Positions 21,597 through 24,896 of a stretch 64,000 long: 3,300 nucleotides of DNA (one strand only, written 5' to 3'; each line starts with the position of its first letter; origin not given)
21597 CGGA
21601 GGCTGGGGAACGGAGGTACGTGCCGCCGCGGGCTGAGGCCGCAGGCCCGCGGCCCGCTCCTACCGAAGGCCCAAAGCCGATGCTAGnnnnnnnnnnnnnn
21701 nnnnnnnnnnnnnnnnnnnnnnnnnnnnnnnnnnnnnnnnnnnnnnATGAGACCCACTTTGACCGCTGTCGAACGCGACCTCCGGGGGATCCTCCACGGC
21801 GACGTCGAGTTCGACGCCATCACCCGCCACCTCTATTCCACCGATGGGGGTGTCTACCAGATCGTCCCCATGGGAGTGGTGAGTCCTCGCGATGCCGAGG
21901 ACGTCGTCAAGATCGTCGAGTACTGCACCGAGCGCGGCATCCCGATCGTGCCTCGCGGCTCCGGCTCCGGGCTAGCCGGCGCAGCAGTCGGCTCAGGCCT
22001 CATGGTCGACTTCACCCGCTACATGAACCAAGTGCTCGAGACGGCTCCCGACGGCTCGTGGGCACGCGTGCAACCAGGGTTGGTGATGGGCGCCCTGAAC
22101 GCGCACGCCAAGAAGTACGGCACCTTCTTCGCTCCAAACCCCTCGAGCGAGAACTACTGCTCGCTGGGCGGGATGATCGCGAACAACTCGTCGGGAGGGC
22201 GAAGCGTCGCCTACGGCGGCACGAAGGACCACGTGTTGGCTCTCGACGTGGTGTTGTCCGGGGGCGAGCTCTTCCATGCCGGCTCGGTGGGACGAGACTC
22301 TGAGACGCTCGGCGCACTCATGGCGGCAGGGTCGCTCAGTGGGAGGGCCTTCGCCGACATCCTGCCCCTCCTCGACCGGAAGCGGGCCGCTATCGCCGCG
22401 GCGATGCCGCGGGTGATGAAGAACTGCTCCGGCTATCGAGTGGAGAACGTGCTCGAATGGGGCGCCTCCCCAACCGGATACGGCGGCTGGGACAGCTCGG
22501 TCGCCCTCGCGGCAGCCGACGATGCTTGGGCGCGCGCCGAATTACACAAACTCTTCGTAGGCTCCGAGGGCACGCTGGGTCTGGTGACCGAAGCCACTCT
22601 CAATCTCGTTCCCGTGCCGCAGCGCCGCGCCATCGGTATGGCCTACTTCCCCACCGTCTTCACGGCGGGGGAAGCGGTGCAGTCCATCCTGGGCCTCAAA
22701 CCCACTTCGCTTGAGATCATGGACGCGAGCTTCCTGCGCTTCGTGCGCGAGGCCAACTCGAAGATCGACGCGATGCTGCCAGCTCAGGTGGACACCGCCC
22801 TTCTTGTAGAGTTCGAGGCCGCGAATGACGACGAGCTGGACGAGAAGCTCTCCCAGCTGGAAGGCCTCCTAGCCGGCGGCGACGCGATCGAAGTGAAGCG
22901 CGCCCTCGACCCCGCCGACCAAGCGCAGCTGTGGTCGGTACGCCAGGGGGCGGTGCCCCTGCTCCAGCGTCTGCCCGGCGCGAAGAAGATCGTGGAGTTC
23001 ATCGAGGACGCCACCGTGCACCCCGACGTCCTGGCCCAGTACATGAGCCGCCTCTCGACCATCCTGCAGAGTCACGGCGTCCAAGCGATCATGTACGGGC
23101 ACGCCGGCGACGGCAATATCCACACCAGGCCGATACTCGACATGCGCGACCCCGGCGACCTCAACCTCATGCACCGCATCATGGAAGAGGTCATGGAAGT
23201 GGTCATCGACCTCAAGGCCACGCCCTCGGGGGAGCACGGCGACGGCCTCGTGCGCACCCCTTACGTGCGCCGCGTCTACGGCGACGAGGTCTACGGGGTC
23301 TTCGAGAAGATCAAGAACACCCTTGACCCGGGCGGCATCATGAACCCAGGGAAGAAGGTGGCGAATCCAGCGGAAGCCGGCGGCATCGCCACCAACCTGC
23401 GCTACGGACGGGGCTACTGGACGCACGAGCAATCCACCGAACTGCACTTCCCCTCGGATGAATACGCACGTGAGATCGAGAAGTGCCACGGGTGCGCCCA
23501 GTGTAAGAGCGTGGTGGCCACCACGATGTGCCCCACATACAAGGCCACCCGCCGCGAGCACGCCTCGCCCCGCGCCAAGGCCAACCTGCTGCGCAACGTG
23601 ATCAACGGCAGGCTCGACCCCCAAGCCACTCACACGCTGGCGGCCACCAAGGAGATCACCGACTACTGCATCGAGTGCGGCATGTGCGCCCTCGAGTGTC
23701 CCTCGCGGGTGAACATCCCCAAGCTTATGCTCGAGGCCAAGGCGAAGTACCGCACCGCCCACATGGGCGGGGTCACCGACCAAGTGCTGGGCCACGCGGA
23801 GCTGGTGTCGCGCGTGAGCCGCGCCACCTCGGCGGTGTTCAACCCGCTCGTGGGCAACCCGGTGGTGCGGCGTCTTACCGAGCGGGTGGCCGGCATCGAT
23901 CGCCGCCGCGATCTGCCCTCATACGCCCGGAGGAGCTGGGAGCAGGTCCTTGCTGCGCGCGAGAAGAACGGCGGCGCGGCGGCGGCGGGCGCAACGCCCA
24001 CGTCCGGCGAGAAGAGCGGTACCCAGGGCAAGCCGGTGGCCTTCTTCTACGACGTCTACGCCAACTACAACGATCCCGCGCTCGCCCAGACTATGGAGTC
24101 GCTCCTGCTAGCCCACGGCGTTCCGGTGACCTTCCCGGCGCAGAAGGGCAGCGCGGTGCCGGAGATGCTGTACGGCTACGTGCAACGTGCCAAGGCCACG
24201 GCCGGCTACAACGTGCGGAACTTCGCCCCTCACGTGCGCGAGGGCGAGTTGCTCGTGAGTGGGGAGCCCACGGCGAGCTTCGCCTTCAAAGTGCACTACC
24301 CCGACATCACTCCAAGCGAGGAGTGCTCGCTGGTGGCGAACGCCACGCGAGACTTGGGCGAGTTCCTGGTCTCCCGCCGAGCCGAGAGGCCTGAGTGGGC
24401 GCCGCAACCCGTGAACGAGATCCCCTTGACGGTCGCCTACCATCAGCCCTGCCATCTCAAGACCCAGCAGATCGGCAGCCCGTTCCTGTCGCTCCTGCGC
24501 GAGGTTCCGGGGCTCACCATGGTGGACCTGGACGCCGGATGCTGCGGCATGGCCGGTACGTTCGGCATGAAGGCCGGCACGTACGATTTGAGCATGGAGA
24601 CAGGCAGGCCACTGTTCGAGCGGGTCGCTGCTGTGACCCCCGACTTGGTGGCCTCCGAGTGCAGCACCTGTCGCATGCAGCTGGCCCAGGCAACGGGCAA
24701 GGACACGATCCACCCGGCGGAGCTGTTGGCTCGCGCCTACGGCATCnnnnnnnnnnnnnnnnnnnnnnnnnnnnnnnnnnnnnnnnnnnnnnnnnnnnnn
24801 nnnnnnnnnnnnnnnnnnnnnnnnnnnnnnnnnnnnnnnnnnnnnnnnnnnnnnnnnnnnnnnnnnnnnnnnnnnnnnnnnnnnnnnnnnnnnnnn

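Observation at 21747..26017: Translationally coupled YdiJ-like FAD/Fe-S 2-hydroxyacid dehydrogenase and LarA-family racemase, with no larBCE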

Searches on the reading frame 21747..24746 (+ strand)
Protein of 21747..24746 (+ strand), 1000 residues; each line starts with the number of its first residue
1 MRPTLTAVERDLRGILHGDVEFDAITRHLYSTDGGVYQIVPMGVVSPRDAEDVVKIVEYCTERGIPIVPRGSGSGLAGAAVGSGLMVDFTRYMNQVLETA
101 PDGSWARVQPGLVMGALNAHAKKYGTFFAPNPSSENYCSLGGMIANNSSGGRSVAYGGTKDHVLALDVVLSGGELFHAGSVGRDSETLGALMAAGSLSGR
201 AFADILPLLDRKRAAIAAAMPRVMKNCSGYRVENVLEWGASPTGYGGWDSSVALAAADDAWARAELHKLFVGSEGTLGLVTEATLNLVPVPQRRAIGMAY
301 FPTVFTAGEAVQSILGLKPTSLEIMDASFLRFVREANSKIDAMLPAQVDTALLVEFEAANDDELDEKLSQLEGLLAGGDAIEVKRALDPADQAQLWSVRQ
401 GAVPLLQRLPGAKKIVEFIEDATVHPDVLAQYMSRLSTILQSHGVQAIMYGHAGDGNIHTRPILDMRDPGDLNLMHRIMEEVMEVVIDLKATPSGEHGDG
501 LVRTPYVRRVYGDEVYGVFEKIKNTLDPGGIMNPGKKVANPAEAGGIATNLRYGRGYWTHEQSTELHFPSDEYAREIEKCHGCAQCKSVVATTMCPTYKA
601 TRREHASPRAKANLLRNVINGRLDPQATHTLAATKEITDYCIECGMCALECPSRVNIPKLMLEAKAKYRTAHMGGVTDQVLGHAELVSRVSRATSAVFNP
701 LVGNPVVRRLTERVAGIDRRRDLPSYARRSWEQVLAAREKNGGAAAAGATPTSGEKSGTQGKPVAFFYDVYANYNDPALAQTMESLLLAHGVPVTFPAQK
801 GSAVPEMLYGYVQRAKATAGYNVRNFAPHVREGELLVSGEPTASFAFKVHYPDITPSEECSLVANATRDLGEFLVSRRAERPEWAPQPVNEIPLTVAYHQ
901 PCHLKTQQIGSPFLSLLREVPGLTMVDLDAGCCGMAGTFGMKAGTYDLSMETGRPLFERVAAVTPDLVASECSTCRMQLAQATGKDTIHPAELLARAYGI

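Call 6: search_protein_families(library=pfam, proteins=[window:21747-24746:+], max_evalue=0.01)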
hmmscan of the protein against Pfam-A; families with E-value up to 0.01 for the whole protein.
window:21747-24746:+ (1000 aa): 6 families
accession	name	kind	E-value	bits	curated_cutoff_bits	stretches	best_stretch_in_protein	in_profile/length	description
PF02913.24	FAD-oxidase_C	-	2.3e-54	185.1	21.2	1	291-536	2-247/248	FAD linked oxidases, C-terminal domain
PF01565.28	FAD_binding_4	-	2.2e-38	131.6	26.4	1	42-178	2-138/139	FAD binding domain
PF02754.22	CCG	-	1.8e-11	44.4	20.6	1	896-979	1-84/85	Cysteine-rich domain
PF13183.11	Fer4_8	-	1.8e-08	35.2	27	1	576-654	1-67/68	4Fe-4S dicluster domain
PF13534.11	Fer4_17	-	4.1e-07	30.9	22.2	1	579-655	1-60/61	4Fe-4S dicluster domain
PF00037.32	Fer4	-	0.0074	16.5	21.1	1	638-653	5-20/24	4Fe-4S binding domain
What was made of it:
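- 21747..24749 (+): Gene for a 1000-aa fused D-2-hydroxyacid dehydrogenase: VAO/GlcD-type FAD domain, 2x[4Fe-4S] ferredoxin domain and GlpC-like CCG domain. Pfam: call 6.
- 21870..22280 (+): FAD_binding_4 domain (aa 42-178). Pfam PF01565, E 2.2e-38 (call 6).
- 22617..23354 (+): FAD-oxidase_C substrate/cap domain (aa 291-536). It carries the H-x-GDGN-x-H motif (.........) and the GEHGDG motif, whose His/His/Glu positions are shared with YdiJ. Pfam PF02913, E 2.3e-54 (call 6).
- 23472..23708 (+): Two [4Fe-4S] cluster motifs: C580-x2-C583-x2-C586-x8-C595-P and C641-x2-C644-x2-C647-x3-C651-P. Pfam Fer4_8/Fer4_17 (call 6).
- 24432..24683 (+): Complete C-terminal CCG motif (C902 ... C932-C933-G ... 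C972-x2-C975). The preceding CCG-like repeat (about aa 765-860) has lost its cysteines, as in YdiJ. Pfam PF02754, E 1.8e-11 (call 6).
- Checked: Pfam finds FAD_binding_4 (aa 42-178), FAD-oxidase_C (291-536), Fer4_8/Fer4_17 (576-655) and CCG (896-979) (call 6).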

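Call 7: search_protein_families(library=ncbifam, proteins=[window:21747-24746:+], max_evalue=0.01)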
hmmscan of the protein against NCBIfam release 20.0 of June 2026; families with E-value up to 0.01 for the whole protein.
window:21747-24746:+ (1000 aa): 21 families
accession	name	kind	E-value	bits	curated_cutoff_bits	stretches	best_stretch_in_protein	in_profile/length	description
NF049975.1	2HglutDHaseYdiJ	equivalog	3.9e-132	442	1350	2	17-620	28-619/1018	D-2-hydroxyglutarate dehydrogenase YdiJ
TIGR00387.1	glcD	equivalog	6e-87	292.2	567.9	2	265-536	148-413/413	glycolate oxidase subunit GlcD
NF008369.0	PRK11168.1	equivalog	2.1e-79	267.3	278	1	576-999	9-400/401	anaerobic glycerol-3-phosphate dehydrogenase subunit C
NF008408.0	PRK11230.1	equivalog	3.7e-66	223.6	897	2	265-539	205-473/499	glycolate oxidase subunit GlcD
TIGR03379.1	glycerol3P_GlpC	equivalog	3.7e-57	193.9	279.9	1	589-997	11-395/397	anaerobic glycerol-3-phosphate dehydrogenase subunit GlpC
NF045670.1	quin_L_LdhH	equivalog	3.7e-29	101.5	800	1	570-983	296-689/706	L-lactate dehydrogenase (quinone) large subunit LdhH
NF004898.0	PRK06259.1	equivalog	1.5e-20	73.3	385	1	566-984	119-468/488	fumarate reductase (CoM/CoB) subunit TfrB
NF008434.0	PRK11274.1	equivalog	1.7e-17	63.4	333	2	857-996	269-405/409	glycolate oxidase subunit GlcF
NF008439.0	PRK11282.1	equivalog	1e-09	37.7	284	1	52-179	10-137/358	glycolate oxidase subunit GlcE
NF041226.1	BagK_FevA1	equivalog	1.3e-09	37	800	1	38-177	38-173/453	bagremycin/ferroverdin biosynthesis FAD-dependent oxygenase BagK/FevA1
NF053785.1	DcplphribOxDprE1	equivalog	8.6e-09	35.1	500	1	44-199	18-171/449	decaprenylphosphoryl-beta-D-ribose oxidase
NF041227.1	BagG_FevA2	exception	1.4e-07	30.5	850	1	48-191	53-190/455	bagremycin/ferroverdin biosynthesis FAD-dependent oxygenase BagG/FevA2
NF045663.1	diclust_near_Sec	equivalog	8.3e-05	20.8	530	1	566-667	292-381/759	pyridine nucleotide-disulfide oxidoreductase/dicluster-binding protein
TIGR01678.1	FAD_lactone_ox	subfamily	8.7e-05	21.6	396.8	1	35-178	9-149/438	sugar 1,4-lactone oxidase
TIGR00384.1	dhsB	subfamily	0.0014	18.1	88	1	570-660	129-216/222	succinate dehydrogenase and fumarate reductase iron-sulfur protein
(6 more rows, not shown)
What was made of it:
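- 21747..24749 (+): NCBIfam: YdiJ 442 bits (cut-off 1350), GlcD 292 bits, GlpC PRK11168 267.3 bits (cut-off 278) over aa 576-999: call 7.
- On YdiJ D-2-hydroxyglutarate dehydrogenase, NCBIfam NF049975: 442 bits (call 7).
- On GlpC-type Fe-S/CCG subunit, NCBIfam NF008369: 267.3 bits over model positions 9-400 of 401, just under the cut-off (call 7).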

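Call 9: search_solved_structures(query=window:21747-24746:+, max_evalue=0.00001)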
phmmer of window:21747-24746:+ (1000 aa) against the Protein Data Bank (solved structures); distinct sequences matched with E-value up to 0.00001: 54.
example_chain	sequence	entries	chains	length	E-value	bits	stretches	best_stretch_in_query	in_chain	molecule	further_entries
9qgz_A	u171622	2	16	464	5.4e-49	170.3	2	39-180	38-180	Glycolate oxidase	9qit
8jdc_A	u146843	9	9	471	3.9e-48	167.5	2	265-536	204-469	Probable D-lactate dehydrogenase, mitochondrial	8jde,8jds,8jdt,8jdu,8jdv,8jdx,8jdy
8jdb_A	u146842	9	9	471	9.1e-47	163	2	265-536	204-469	Probable D-lactate dehydrogenase, mitochondrial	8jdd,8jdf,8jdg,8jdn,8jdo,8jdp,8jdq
7qh2_C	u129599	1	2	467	3e-42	148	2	40-180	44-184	Lactate dehydrogenase (NAD(+),ferredoxin) subunit LctD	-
3pm9_A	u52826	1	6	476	5.6e-35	124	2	265-537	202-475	Putative oxidoreductase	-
6lpn_A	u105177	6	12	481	8.2e-30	106.9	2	265-540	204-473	D-2-hydroxyglutarate dehydrogenase, mitochondrial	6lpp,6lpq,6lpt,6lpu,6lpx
4bby_A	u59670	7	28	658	2.1e-16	62.5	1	32-174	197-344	ALKYLDIHYDROXYACETONEPHOSPHATE SYNTHASE, PEROXISOMAL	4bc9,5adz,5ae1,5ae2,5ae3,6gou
4bc7_A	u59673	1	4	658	2.1e-16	62.5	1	32-174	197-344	ALKYLDIHYDROXYACETONEPHOSPHATE SYNTHASE, PEROXISOMAL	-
4bca_A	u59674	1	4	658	2.1e-16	62.5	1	32-174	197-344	ALKYLDIHYDROXYACETONEPHOSPHATE SYNTHASE, PEROXISOMAL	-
2uuu_A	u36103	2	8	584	5.2e-16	61.2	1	35-174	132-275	ALKYLDIHYDROXYACETONEPHOSPHATE SYNTHASE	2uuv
6v42_A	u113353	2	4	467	4.2e-11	44.9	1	44-169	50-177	FAD/FMN-containing dehydrogenase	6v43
8s7t_A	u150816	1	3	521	1.5e-08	36.5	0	39-180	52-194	Oxidoreductase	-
8s7r_A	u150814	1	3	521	1.8e-08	36.2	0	39-180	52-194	Oxidoreductase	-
8s7p_A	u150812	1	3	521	1.9e-08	36.2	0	39-180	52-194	Oxidoreductase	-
1e0y_A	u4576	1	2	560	2.1e-08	36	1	41-180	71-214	VANILLYL-ALCOHOL OXIDASE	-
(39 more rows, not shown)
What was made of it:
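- On VAO/GlcD-type D-2-hydroxyacid dehydrogenases: PDB hits are to glycolate oxidase, LDHD, LctD and D2HGDH (call 9).
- The best PDB hits of the FAD domain are glycolate oxidase and mitochondrial D-lactate dehydrogenase (call 9).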

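Call 56: find_related_loci(query=window:21747-24746:+, collection=metagenome_contigs, flank=4000)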
Query window:21747-24746:+ (1000 aa) in metagenome_contigs; peptide patterns used: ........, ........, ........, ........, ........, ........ (x = any residue, [..] = any of these).
198 stretches matched a pattern; 145 encode a relative of the query (tblastn E <= 1e-3); the best 80 are kept; 80 distinct loci.
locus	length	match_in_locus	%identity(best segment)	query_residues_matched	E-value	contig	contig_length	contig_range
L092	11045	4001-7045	79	1-1000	0e+0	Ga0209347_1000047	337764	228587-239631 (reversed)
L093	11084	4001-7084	78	1-1000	0e+0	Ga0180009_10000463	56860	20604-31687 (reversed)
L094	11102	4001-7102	68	1-1000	0e+0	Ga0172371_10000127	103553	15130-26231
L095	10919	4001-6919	60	1-1000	0e+0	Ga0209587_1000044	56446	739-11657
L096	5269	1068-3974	61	1-1000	0e+0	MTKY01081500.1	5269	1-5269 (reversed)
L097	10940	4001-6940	57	8-1000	0e+0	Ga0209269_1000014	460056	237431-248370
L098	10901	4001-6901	59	1-999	0e+0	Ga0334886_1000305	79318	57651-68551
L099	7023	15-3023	57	7-999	0e+0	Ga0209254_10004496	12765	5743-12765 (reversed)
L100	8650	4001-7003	56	8-1000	0e+0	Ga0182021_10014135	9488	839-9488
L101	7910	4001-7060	56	1-1000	0e+0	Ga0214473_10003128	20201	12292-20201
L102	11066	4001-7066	55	8-1000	0e+0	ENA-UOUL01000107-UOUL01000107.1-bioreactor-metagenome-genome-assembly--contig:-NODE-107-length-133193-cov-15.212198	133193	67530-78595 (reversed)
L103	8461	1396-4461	55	8-1000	0e+0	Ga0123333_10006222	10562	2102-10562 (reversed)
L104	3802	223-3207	54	8-1000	0e+0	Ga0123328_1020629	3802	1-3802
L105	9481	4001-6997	54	8-1000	0e+0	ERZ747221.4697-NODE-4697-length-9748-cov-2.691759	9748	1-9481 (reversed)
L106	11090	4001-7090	54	8-1000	0e+0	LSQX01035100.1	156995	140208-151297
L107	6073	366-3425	58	8-1000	0e+0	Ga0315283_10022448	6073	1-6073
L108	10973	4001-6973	55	7-1000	0e+0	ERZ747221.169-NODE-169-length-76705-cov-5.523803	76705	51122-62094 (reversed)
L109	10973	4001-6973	55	7-1000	0e+0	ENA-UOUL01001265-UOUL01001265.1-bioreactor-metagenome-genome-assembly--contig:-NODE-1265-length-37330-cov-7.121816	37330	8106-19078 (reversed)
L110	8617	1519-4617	55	3-1000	0e+0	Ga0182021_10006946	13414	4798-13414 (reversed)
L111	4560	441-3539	55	3-1000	0e+0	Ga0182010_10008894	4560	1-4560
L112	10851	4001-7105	53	7-1000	0e+0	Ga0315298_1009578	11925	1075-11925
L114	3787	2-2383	58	173-1000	0e+0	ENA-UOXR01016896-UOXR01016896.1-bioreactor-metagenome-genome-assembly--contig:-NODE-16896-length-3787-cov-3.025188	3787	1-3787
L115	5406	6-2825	51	78-1000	0e+0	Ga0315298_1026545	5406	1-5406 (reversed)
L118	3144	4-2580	54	173-1000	0e+0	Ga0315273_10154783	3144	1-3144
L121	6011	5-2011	53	337-1000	0e+0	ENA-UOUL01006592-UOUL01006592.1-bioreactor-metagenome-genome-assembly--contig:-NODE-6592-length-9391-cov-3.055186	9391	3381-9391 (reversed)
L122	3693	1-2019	53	334-1000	0e+0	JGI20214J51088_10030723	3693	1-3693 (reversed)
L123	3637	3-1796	58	405-1000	0e+0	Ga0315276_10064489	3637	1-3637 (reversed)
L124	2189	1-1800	54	406-1000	0e+0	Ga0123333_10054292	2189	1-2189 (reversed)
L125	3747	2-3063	54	21-1000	0e+0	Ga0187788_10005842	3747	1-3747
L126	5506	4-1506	59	489-1000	0e+0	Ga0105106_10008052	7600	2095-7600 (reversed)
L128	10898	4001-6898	36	8-1000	4e-177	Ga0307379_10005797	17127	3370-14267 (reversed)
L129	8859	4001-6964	55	7-997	0e+0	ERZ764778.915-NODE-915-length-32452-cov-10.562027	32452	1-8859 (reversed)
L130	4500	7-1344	60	576-1000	1e-178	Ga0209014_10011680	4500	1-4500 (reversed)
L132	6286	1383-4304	34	11-1000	4e-174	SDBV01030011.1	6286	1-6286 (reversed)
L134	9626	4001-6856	34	5-1000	9e-170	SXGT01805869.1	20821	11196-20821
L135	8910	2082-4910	33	2-1000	3e-169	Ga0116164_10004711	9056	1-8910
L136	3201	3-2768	33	54-1000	3e-161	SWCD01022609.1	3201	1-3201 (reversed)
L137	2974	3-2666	35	65-1000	1e-157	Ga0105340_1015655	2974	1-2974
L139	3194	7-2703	31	70-1000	5e-150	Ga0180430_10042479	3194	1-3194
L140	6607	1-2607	34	86-1000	5e-143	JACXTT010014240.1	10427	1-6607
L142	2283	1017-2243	56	617-1000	4e-148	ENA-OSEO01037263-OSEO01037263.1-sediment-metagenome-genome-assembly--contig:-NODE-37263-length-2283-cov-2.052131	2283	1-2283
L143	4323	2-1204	52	614-1000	1e-125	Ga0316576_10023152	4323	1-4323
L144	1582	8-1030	55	681-1000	3e-123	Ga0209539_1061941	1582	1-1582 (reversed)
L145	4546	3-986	55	666-1000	1e-112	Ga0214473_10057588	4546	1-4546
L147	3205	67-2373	32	265-1000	1e-105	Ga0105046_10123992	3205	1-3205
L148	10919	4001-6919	60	1-1000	0e+0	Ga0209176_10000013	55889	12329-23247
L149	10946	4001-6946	36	1-1000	0e+0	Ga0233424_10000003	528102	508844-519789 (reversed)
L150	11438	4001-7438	34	1-1000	7e-96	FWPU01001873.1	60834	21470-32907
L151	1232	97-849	62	765-1000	2e-98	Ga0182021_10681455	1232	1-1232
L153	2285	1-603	64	799-1000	2e-82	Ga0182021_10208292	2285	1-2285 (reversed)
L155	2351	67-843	54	764-1000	1e-81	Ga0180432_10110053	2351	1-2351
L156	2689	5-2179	27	311-1000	2e-74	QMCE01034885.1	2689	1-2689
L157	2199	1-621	60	799-1000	3e-75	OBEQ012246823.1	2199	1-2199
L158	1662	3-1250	36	571-1000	9e-76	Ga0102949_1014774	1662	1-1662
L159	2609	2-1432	33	506-1000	2e-69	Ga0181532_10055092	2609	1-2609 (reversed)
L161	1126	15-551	63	828-1000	9e-70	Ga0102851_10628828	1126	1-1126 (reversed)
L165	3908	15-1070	35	635-1000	2e-53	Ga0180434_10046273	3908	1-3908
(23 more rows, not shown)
